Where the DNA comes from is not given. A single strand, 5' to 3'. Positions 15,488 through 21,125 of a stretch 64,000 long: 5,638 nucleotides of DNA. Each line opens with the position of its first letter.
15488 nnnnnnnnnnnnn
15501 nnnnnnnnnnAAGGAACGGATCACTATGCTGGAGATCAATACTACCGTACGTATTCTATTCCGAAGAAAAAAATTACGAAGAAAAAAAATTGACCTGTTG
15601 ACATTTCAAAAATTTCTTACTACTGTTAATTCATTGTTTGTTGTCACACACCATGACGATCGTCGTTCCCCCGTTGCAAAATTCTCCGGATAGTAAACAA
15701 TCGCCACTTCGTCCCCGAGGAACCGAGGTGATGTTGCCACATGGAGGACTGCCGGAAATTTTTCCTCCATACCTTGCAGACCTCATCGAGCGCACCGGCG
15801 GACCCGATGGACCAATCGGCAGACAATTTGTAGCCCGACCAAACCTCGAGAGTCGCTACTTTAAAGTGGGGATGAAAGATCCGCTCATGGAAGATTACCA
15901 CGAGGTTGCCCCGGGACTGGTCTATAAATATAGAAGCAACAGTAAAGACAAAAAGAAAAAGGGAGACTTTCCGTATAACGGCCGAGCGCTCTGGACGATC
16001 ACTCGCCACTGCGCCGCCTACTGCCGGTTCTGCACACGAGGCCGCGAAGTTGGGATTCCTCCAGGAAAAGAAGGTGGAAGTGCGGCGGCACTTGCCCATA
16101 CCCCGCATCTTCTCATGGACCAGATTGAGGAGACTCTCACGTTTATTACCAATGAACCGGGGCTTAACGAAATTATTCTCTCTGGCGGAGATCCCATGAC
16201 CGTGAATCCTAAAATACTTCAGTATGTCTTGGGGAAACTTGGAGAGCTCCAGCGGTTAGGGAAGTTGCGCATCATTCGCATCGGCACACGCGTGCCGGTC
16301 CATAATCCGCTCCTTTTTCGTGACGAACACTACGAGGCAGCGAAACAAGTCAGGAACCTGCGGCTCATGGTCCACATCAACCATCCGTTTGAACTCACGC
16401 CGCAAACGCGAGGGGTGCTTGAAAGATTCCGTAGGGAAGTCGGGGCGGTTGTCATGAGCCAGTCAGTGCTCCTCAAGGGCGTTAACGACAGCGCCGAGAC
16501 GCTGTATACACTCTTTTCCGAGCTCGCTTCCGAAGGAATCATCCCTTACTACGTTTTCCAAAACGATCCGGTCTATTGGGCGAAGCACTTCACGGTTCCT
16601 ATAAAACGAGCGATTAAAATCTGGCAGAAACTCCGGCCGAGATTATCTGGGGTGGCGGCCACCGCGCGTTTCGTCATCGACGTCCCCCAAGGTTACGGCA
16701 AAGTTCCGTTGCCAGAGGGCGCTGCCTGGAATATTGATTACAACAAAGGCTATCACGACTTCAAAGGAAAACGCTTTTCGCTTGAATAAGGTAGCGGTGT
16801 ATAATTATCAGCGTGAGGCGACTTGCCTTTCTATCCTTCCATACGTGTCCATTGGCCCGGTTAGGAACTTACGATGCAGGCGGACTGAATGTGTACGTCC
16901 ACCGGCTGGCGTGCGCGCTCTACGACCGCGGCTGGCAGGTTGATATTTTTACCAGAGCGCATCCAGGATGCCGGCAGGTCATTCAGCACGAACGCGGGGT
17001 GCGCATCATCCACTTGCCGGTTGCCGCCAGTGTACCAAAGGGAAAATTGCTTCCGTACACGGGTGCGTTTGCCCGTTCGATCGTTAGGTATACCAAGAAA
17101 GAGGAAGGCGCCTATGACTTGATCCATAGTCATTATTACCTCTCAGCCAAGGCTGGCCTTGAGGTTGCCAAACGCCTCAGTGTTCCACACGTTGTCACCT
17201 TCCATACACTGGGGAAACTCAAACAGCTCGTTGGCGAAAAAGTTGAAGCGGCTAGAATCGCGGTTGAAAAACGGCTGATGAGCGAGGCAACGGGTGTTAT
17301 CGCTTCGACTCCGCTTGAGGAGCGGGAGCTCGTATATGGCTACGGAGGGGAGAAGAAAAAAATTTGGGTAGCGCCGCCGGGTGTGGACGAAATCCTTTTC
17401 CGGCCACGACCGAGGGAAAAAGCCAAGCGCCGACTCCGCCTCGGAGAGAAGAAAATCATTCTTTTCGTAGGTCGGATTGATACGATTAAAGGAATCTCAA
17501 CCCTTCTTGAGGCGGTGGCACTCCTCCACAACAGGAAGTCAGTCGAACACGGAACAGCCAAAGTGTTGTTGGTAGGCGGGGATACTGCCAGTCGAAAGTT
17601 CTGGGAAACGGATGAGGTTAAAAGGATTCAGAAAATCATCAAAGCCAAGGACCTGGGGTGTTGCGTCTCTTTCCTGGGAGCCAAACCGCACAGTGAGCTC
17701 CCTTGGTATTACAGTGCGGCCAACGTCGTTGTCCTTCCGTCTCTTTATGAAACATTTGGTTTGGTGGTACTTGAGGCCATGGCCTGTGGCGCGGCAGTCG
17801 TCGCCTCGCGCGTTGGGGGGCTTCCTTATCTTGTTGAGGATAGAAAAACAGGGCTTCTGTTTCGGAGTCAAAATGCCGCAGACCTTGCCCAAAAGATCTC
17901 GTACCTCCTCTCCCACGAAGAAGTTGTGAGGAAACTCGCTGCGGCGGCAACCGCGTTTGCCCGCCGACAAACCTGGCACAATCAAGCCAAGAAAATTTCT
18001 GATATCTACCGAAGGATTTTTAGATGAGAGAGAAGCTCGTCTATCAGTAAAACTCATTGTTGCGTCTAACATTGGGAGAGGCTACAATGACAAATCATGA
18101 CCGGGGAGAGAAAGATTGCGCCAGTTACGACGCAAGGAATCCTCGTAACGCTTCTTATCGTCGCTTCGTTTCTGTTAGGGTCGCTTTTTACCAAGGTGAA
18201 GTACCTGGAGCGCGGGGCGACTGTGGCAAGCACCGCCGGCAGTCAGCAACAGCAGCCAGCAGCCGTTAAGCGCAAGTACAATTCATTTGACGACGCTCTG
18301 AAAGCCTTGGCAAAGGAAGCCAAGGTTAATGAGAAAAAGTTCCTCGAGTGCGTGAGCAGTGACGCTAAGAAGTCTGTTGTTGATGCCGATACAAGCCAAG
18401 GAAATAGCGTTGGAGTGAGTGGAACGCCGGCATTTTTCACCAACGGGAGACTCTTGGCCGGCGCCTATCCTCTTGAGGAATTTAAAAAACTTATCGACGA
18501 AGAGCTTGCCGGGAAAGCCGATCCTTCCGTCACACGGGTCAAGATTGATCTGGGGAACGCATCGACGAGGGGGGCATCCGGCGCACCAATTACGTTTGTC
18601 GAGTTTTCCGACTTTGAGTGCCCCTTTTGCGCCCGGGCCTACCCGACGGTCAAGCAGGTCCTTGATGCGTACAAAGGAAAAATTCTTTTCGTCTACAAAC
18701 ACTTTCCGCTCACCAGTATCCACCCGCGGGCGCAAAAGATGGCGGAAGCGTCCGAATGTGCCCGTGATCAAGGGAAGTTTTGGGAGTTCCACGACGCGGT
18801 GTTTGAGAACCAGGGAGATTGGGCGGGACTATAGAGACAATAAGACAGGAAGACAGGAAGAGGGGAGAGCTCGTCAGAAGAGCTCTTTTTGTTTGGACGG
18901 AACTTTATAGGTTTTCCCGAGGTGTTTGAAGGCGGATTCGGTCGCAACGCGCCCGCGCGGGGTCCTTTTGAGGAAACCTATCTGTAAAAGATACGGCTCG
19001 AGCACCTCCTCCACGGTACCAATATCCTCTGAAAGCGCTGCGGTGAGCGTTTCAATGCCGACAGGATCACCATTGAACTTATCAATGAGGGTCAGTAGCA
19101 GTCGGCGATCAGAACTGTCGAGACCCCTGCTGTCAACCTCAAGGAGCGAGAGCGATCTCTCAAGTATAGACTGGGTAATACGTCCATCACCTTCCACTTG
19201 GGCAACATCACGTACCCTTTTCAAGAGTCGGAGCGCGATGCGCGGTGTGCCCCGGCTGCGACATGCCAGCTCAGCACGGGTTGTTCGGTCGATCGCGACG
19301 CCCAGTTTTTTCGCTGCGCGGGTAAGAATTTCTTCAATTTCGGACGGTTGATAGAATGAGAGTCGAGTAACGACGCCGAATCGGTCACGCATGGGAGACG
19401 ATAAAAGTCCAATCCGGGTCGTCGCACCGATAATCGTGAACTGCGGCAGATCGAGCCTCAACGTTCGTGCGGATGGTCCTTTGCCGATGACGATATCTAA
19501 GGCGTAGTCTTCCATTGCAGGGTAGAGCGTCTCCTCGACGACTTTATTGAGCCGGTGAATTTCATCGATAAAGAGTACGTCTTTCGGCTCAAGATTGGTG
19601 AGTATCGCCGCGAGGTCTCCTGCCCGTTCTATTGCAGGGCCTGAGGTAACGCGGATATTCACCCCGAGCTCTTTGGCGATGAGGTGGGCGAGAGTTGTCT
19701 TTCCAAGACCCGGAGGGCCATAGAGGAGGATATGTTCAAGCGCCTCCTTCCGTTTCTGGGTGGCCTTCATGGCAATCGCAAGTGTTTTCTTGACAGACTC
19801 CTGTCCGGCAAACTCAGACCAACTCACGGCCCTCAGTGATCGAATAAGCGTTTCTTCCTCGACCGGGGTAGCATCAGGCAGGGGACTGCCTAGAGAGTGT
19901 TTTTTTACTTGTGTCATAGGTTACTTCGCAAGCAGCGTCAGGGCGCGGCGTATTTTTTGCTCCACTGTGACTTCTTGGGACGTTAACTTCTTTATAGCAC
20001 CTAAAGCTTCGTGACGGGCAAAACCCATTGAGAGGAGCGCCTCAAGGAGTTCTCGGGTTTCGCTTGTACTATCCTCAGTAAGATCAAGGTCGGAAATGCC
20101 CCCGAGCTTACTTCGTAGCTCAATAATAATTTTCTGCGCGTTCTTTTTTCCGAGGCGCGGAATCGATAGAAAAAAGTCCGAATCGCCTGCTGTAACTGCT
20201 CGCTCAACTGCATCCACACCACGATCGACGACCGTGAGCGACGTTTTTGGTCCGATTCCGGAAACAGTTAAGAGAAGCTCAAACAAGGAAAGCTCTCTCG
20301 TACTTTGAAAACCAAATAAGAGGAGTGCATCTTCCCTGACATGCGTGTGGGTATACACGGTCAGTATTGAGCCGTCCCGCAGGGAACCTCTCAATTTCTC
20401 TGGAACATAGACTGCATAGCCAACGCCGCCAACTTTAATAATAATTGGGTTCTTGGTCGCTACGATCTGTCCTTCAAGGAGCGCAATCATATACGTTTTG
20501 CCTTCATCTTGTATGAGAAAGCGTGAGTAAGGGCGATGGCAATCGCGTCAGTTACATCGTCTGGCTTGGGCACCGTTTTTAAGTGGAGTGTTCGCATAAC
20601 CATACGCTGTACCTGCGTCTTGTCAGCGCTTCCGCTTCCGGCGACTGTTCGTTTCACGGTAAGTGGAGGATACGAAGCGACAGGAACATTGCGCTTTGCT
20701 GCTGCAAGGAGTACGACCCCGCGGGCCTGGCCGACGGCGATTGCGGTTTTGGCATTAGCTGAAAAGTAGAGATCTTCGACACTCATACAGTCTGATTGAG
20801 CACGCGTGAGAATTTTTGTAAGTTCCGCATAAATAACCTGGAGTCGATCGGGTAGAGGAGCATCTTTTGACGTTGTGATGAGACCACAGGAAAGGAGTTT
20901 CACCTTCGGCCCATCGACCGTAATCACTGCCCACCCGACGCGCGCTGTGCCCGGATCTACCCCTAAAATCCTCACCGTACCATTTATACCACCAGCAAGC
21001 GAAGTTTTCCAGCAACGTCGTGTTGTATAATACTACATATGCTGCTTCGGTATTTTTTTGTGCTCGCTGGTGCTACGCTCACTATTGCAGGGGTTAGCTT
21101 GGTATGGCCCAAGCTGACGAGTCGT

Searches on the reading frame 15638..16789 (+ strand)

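Call 11: search_protein_families(library=ncbifam, proteins=[window:15638-16789:+])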
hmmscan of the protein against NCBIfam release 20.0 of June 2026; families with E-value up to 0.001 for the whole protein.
window:15638-16789:+ (383 aa): 6 families
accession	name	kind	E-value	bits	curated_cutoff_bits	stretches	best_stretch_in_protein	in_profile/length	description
TIGR03822.1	AblA_like_2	hypoth_equivalog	9.6e-54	182.6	396.25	1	43-359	33-316/321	lysine-2,3-aminomutase-like protein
TIGR03820.1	lys_2_3_AblA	equivalog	4.2e-52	177.3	525.4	1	43-358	52-333/417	lysine 2,3-aminomutase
TIGR00238.1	TIGR00238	subfamily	2.5e-47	161.5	199.2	1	42-347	57-327/331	KamA family radical SAM protein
TIGR03821.1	EFP_modif_epmB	equivalog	8.6e-46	156.4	369.3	1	52-340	49-304/321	EF-P beta-lysylation protein EpmB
TIGR04368.1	Glu_2_3_NH3_mut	equivalog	5.4e-44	150.4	650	1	44-358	99-377/404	glutamate 2,3-aminomutase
TIGR04468.1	arg_2_3_am_muta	equivalog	5.9e-38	130.8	600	1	113-365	98-334/351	arginine 2,3-aminomutase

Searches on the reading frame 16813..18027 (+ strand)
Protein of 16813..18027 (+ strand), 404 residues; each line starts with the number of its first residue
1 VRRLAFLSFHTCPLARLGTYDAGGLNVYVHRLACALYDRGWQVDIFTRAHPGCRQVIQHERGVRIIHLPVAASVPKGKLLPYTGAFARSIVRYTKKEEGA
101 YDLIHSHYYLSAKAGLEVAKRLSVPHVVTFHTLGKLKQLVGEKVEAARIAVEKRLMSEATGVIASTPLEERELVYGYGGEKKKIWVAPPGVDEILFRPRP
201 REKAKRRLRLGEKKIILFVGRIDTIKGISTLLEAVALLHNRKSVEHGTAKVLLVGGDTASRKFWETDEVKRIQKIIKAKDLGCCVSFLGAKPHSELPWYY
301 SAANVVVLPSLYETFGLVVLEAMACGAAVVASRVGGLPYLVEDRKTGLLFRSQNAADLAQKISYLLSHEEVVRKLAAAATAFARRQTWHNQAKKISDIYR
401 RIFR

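Call 11: search_protein_families(library=ncbifam, proteins=[window:16813-18027:+])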
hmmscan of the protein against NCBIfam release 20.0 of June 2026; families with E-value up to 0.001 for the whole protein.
window:16813-18027:+ (404 aa): 47 families (the best 25 are shown)
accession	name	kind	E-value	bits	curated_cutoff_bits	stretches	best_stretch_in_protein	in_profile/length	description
TIGR03449.1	mycothiol_MshA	equivalog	3.8e-90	302.7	462.5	1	3-402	1-403/406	D-inositol-3-phosphate glycosyltransferase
TIGR02149.1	glgA_Coryne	subfamily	6.3e-38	130.9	302.4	1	97-402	80-390/391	glycogen synthase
TIGR04047.1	MSMEG_0565_glyc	hypoth_equivalog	3.7e-37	128.3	259.85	1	27-401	16-373/373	MSMEG_0565 family glycosyltransferase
TIGR04063.1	stp3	hypoth_equivalog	1.4e-31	109.8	442.05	1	100-403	92-396/397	TIGR04063 family PEP-CTERM/XrtA system glycosyltransferase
TIGR02472.1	sucr_P_syn_N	equivalog_domain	2e-31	109.3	576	1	21-393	24-432/439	sucrose-phosphate synthase, putative, glycosyltransferase domain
TIGR03999.1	thiol_BshA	equivalog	8e-30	104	273.7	1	22-402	11-373/375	N-acetyl-alpha-D-glucosaminyl L-malate synthase BshA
NF041876.1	EPS_EpsE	equivalog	7e-28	97.9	400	1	181-383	185-376/389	exopolysaccharide biosynthesis GT4 family glycosyltransferase EpsE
TIGR03088.1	stp2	hypoth_equivalog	1.8e-27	96.4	409.05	1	183-401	161-372/374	TIGR03088 family PEP-CTERM/XrtA system glycosyltransferase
NF053787.1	GlcN_PG_synth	equivalog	2.6e-27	95.6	480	1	107-403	90-360/361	N-acetylglucosaminyl phosphatidylglycerol synthase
NF047684.1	TeichurnBiosyTuaC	equivalog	4.9e-24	85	550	1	85-402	93-389/391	teichuronic acid biosynthesis protein TuaC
NF012028.0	PRK15484.1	subfamily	1.3e-23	83.7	618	1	182-399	161-375/380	lipopolysaccharide N-acetylglucosaminyltransferase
NF038229.1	Glyco4_Geo_Pelo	equivalog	3.1e-23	82.3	400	1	102-403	57-337/338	GPMC system family 4 glycosyltransferase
NF038295.1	EPS_HpsP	equivalog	1.8e-22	79.9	550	1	85-402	77-387/388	hormogonium polysaccharide biosynthesis glycosyltransferase HpsP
NF038298.1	EPS_HpsO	equivalog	5e-22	78.2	575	1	156-402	144-387/388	hormogonium polysaccharide biosynthesis glycosyltransferase HpsO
TIGR04157.1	glyco_rSAM_CFB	subfamily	5.4e-20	71.7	400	1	149-367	160-365/406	TIGR04157 family glycosyltransferase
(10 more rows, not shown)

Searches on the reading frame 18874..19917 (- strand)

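Call 11: search_protein_families(library=ncbifam, proteins=[window:18874-19917:-])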
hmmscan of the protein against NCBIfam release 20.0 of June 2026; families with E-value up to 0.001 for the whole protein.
window:18874-19917:- (347 aa): 48 families (the best 25 are shown)
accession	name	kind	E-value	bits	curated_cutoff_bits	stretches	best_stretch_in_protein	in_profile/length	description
NF000868.0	PRK00080.1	equivalog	1.6e-147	490.8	282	1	20-336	11-327/330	Holliday junction branch migration DNA helicase RuvB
TIGR00635.1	ruvB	equivalog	4e-137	456.3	299.05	1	32-334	2-304/305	Holliday junction branch migration DNA helicase RuvB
NF009881.0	PRK13341.1-2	equivalog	1.7e-11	42.7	651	1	21-145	15-142/736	AAA family ATPase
TIGR02903.1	spore_lon_C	equivalog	2.6e-10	39.4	678.8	1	25-83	145-198/615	Lon family ATP-dependent protease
NF009883.0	PRK13341.1-4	equivalog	5.8e-10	37.7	668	1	24-141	21-142/729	AAA family ATPase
NF011523.0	PRK14962.1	equivalog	8.2e-10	38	576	1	22-91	2-67/474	DNA polymerase III subunits gamma and tau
NF009882.0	PRK13341.1-3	equivalog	1.2e-09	36.9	1197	1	24-143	20-143/734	AAA family ATPase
TIGR02902.1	spore_lonB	equivalog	4.2e-09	35.6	723.3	1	24-83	55-109/531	ATP-dependent protease LonB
TIGR02397.1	dnaX_nterm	equivalog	2e-08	33.9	250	1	23-85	3-61/355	DNA polymerase III subunit gamma/tau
NF003229.0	PRK04195.1-5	equivalog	2.1e-08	33.3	280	1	29-88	12-72/413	replication factor C large subunit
NF009880.0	PRK13341.1-1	equivalog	3.4e-08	32.3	891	1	20-253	4-218/599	AAA family ATPase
NF003230.0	PRK04195.1-6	equivalog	3.8e-08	32.5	441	1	28-87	8-66/494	replication factor C large subunit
NF003233.0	PRK04195.2-3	equivalog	4.1e-08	32.5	471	1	34-90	13-68/504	replication factor C large subunit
TIGR02928.1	TIGR02928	subfamily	2e-07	30.2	181.3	0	189-262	200-278/366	orc1/cdc6 family replication initiation protein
TIGR01243.1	CDC48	subfamily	4.7e-07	28.5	802.65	1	28-96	447-523/733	CDC48 family AAA ATPase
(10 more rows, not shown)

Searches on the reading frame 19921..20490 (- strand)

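Call 48: search_protein_families(library=pfam, proteins=[window:19921-20490:-], max_evalue=0.00001)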
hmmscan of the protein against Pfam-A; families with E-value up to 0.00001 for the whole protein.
window:19921-20490:- (189 aa): 3 families
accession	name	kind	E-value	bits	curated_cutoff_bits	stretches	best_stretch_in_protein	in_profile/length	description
PF01330.27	RuvA_N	-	1.4e-17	64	23.6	1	1-60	1-61/61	RuvA N terminal domain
PF14520.12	HHH_5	-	1.3e-13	51.7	27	1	70-126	1-56/57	Helix-hairpin-helix domain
PF07499.19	RuvA_C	-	4.4e-07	30.7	24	1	146-187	4-46/47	RuvA, C-terminal domain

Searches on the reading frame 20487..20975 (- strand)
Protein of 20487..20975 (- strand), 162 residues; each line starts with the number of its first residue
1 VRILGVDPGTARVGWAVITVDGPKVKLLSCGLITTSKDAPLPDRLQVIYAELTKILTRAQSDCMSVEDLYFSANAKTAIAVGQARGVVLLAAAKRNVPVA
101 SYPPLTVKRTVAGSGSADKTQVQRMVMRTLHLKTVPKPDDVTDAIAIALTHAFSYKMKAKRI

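Call 48: search_protein_families(library=pfam, proteins=[window:20487-20975:-], max_evalue=0.00001)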
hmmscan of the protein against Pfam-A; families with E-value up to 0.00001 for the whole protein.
window:20487-20975:- (162 aa): 1 family
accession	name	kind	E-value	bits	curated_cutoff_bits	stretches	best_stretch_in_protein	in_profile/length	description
PF02075.23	RuvC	-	3.6e-49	166.9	22.2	1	3-151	1-148/148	Crossover junction endodeoxyribonuclease RuvC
